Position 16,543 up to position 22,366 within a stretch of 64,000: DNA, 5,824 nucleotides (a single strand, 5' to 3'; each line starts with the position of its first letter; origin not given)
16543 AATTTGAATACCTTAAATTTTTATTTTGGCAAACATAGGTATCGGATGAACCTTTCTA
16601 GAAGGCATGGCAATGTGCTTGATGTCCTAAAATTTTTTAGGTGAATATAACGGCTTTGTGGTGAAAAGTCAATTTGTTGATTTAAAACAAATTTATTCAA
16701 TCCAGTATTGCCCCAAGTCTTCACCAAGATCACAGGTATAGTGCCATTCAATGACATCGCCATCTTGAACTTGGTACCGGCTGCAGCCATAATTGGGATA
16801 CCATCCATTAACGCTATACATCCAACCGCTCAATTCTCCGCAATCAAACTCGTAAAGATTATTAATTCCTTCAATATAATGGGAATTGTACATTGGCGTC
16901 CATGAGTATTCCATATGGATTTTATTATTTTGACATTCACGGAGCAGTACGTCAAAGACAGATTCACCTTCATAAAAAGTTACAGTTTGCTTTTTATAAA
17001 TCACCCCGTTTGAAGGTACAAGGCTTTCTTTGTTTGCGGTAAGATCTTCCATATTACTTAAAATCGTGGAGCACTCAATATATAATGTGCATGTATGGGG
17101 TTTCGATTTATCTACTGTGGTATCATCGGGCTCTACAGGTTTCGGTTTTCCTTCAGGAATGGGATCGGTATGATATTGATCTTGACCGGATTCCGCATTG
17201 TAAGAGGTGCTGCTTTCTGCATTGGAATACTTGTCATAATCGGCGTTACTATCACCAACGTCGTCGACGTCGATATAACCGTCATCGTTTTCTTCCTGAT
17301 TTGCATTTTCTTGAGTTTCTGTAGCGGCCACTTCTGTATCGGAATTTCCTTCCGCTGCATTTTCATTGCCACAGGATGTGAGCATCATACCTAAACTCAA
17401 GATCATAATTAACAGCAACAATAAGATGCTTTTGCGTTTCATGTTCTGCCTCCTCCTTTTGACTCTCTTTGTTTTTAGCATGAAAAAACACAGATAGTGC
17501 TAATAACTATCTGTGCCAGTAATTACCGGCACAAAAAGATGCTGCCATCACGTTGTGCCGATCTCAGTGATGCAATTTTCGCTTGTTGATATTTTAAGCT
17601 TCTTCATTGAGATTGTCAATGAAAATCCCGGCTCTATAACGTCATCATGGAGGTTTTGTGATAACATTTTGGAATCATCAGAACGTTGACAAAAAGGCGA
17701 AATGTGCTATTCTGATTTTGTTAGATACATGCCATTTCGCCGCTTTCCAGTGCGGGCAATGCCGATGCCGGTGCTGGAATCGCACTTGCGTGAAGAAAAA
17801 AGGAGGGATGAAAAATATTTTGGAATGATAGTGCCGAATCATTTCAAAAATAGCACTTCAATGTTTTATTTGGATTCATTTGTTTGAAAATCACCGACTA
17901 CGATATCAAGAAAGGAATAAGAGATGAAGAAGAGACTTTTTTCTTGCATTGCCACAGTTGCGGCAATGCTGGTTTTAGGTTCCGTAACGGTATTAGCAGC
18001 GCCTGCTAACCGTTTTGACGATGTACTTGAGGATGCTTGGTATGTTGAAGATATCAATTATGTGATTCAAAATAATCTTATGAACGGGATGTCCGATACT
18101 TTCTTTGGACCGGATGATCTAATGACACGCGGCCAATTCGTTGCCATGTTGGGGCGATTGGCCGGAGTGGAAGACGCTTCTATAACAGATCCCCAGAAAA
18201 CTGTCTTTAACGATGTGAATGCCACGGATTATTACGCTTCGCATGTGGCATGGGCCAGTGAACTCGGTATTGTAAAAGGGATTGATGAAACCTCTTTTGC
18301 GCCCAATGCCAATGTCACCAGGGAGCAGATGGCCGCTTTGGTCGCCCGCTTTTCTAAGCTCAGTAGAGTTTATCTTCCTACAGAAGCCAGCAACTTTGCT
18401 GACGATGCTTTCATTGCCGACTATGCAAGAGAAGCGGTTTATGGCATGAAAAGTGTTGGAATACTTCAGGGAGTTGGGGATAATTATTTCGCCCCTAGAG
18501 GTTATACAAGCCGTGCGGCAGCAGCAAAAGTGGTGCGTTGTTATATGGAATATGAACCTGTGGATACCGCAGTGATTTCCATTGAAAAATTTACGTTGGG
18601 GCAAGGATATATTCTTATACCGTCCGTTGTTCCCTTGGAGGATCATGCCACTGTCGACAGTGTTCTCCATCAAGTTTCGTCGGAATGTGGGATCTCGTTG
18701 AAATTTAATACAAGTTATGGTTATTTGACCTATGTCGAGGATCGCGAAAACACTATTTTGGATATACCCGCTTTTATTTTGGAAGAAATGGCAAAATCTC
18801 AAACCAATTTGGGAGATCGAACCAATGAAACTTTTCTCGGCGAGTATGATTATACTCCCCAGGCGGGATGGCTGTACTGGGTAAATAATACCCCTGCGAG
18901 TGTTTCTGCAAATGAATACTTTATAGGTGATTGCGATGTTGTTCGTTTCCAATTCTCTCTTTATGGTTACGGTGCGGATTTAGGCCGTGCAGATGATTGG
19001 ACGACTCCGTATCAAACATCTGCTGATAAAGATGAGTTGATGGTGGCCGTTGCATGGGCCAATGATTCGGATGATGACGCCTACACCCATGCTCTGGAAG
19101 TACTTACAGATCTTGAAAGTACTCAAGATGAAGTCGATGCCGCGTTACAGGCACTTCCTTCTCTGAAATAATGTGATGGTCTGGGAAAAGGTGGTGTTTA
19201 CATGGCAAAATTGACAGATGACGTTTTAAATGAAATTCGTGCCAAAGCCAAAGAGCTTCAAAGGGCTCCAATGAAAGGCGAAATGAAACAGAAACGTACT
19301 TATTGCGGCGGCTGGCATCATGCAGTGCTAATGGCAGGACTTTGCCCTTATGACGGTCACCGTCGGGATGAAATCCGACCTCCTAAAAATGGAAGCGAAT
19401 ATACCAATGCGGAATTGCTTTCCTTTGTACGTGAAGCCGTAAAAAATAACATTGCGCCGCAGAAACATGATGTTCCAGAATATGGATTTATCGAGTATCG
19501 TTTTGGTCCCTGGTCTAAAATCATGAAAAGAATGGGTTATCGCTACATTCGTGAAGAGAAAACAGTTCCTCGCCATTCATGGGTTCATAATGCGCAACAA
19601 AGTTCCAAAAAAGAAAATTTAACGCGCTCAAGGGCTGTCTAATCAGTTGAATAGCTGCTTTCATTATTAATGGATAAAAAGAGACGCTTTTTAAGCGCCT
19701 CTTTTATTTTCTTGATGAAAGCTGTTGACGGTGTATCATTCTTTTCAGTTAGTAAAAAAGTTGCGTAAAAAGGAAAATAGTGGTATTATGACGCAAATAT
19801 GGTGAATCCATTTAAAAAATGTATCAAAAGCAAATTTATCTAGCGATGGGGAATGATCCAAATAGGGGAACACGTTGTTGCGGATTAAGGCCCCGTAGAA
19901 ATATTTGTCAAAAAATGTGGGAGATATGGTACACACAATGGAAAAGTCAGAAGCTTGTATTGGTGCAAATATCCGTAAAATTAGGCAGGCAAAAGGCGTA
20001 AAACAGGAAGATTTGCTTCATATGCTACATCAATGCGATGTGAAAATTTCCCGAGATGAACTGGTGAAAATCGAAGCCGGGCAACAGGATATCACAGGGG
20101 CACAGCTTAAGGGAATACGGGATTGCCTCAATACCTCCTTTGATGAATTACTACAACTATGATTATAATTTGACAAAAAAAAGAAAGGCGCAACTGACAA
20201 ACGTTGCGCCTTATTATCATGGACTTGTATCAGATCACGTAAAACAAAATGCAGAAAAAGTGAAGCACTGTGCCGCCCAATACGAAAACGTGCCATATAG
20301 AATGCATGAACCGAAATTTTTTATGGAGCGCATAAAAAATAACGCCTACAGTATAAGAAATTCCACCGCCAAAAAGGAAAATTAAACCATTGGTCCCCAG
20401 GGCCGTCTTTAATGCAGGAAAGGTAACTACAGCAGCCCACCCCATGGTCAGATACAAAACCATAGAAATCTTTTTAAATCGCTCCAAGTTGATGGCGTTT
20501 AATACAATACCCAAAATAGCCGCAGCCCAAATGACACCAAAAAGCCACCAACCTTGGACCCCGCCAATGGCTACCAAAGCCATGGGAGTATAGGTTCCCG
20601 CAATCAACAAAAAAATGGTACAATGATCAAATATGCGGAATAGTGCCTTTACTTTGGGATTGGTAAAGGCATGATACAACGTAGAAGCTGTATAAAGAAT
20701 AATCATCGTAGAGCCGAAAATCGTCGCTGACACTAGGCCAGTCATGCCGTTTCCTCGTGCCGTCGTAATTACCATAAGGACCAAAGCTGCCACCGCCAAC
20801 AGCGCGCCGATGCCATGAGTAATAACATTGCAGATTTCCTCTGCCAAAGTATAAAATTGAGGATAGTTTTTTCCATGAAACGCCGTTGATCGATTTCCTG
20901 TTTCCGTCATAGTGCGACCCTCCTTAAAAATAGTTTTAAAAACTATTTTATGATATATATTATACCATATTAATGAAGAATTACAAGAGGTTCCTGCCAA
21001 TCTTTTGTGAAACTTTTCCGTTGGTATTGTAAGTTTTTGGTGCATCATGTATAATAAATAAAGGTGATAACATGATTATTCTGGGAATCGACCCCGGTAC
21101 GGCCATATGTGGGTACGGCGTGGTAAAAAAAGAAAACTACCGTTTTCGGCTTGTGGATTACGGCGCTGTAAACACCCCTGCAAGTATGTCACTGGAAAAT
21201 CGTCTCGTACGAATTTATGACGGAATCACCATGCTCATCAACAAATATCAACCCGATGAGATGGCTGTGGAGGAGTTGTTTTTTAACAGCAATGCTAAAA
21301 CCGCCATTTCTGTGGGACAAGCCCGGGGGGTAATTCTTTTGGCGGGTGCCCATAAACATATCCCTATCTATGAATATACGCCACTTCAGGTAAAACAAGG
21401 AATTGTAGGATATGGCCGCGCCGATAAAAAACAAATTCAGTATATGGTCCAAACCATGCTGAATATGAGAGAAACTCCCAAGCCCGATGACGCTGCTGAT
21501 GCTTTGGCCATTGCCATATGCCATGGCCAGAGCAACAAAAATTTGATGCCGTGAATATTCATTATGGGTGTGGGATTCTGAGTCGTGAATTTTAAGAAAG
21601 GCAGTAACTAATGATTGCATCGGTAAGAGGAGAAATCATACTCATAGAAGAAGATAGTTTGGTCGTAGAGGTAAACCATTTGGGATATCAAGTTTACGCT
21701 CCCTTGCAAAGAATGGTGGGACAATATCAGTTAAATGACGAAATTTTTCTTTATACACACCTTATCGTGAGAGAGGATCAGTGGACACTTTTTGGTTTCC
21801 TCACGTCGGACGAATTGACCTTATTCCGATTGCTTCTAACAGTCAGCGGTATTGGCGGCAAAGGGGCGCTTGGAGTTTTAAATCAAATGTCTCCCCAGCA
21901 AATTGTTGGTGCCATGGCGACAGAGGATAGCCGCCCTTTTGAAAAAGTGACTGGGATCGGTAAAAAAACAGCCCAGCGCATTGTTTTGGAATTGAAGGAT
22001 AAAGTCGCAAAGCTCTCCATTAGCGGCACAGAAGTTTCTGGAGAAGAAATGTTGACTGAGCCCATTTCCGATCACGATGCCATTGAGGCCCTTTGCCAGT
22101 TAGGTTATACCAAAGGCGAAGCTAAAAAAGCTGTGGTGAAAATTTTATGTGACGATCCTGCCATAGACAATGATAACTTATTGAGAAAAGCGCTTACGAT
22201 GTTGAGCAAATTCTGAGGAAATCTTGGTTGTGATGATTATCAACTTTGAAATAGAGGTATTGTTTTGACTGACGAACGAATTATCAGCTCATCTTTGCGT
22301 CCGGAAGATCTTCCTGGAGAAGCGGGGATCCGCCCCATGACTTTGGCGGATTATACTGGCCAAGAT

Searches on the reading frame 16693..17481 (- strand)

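Call 64: search_protein_families(library=pfam, proteins=[window:16693-17481:-], max_evalue=0.00001)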
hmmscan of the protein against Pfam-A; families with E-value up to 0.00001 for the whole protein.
window:16693-17481:- (262 aa): 1 family
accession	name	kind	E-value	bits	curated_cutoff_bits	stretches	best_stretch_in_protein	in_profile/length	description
PF14478.12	DUF4430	-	1.6e-19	70.5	23.8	1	172-249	1-71/72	Domain of unknown function (DUF4430)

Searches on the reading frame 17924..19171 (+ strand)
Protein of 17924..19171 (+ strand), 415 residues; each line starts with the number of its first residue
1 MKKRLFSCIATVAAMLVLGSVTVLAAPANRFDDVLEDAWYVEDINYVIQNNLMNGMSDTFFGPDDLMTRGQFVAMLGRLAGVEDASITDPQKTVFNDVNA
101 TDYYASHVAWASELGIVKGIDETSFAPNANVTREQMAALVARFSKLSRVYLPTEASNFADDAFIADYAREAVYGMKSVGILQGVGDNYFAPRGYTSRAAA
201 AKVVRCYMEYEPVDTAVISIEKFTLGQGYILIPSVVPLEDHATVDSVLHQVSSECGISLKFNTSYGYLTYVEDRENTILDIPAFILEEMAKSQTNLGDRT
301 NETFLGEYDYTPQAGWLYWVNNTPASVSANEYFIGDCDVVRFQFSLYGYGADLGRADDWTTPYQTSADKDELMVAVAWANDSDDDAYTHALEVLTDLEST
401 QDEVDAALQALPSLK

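Call 64: search_protein_families(library=pfam, proteins=[window:17924-19171:+], max_evalue=0.00001)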
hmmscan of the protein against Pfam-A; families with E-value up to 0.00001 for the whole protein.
window:17924-19171:+ (415 aa): 2 families
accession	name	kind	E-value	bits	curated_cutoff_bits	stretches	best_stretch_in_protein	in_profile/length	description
PF00395.25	SLH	-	7.4e-30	103.1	20.8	2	95-137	2-44/44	S-layer homology domain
PF14478.12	DUF4430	-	7.8e-06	26.7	23.8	0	288-345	10-71/72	Domain of unknown function (DUF4430)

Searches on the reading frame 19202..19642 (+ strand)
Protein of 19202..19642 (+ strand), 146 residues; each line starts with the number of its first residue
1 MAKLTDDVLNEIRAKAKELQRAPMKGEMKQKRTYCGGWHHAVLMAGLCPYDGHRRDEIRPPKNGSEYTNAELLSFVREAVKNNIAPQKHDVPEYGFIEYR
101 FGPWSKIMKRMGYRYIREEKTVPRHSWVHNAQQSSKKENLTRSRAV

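Call 64: search_protein_families(library=pfam, proteins=[window:19202-19642:+], max_evalue=0.00001)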
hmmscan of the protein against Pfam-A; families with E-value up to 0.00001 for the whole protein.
window:19202-19642:+ (146 aa): 1 family
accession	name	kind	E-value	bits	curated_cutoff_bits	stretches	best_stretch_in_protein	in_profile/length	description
PF18780.6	HNH_repeat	-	4.4e-12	46.6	26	1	6-47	4-53/54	Homing endonuclease associated repeat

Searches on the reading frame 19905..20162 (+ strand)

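Call 45: search_protein_families(library=pfam, proteins=[window:19905-20162:+], max_evalue=0.001)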
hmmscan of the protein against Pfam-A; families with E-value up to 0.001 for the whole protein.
window:19905-20162:+ (85 aa): 1 family
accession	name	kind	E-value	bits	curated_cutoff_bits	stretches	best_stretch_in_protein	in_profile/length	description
PF01381.28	HTH_3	-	7.5e-06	26.3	23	1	23-82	1-55/55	Helix-turn-helix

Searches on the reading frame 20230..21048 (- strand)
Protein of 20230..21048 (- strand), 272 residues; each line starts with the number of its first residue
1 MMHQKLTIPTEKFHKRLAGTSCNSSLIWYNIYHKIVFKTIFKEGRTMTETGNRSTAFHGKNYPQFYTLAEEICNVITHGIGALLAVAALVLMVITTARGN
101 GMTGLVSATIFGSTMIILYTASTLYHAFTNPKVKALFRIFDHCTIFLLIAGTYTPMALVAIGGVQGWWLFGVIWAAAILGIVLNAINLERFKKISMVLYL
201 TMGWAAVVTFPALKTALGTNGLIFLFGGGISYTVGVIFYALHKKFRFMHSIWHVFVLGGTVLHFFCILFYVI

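Call 64: search_protein_families(library=pfam, proteins=[window:20230-21048:-], max_evalue=0.00001)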
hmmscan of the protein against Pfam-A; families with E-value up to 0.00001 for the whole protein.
window:20230-21048:- (272 aa): 1 family
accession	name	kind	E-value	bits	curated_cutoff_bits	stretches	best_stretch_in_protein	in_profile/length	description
PF03006.26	HlyIII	-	6.5e-42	144.1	26.2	1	67-264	2-224/224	Haemolysin-III related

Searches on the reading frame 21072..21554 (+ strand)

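Call 64: search_protein_families(library=pfam, proteins=[window:21072-21554:+], max_evalue=0.00001)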
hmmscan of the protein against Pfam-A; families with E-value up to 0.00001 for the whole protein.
window:21072-21554:+ (160 aa): 1 family
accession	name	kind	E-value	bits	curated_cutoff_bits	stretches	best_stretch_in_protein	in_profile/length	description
PF02075.23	RuvC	-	2.1e-56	190.4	22.2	1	3-151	1-148/148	Crossover junction endodeoxyribonuclease RuvC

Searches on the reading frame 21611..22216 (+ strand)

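Call 64: search_protein_families(library=pfam, proteins=[window:21611-22216:+], max_evalue=0.00001)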
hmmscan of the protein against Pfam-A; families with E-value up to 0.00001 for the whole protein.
window:21611-22216:+ (201 aa): 3 families
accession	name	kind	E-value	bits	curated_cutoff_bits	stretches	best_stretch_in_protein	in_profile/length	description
PF01330.27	RuvA_N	-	9.5e-20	70.9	23.6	1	1-62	1-61/61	RuvA N terminal domain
PF14520.12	HHH_5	-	3.8e-13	50.1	27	1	72-130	1-57/57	Helix-hairpin-helix domain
PF07499.19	RuvA_C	-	1.8e-08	35.1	24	1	156-196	5-44/47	RuvA, C-terminal domain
